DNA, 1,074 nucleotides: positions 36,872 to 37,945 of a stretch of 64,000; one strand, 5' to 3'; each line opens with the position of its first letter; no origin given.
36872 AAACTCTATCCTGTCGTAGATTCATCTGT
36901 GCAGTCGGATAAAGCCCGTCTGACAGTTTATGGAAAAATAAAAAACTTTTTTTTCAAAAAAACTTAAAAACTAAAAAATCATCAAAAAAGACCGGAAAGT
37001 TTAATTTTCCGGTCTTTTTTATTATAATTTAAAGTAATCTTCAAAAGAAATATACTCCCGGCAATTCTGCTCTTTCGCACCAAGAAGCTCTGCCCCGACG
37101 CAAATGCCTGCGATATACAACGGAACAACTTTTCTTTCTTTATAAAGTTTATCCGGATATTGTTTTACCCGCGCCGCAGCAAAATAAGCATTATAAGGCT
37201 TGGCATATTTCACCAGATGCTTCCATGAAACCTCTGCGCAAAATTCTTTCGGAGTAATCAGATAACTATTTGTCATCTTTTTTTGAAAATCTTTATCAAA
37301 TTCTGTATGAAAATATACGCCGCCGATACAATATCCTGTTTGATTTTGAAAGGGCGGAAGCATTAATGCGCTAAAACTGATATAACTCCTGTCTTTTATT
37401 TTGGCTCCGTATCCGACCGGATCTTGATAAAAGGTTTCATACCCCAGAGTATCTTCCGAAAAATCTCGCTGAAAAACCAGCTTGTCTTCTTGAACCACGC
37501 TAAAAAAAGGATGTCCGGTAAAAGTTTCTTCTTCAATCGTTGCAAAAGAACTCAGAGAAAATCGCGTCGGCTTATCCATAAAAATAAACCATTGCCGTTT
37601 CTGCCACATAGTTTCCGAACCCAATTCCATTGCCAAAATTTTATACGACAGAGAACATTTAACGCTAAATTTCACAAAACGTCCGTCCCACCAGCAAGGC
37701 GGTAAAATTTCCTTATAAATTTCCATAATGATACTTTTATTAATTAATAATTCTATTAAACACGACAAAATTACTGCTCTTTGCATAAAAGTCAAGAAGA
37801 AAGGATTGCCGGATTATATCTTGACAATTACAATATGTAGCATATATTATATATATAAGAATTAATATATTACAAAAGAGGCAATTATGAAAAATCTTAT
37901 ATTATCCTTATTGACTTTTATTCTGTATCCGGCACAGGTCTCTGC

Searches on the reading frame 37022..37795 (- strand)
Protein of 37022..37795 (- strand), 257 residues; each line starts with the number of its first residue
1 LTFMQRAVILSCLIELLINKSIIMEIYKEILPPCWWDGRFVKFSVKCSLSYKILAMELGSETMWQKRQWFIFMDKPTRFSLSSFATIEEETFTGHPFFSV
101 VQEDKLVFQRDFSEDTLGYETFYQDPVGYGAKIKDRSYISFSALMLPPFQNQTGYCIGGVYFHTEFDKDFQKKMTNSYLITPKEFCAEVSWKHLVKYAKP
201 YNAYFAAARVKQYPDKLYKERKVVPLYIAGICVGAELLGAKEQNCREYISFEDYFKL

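Call 67: find_encoding_contigs(protein=window:37022-37795:-, flank=700, max_places=10)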
Protein window:37022-37795:- (257 aa): no gene with exactly this product is on record in the collection.
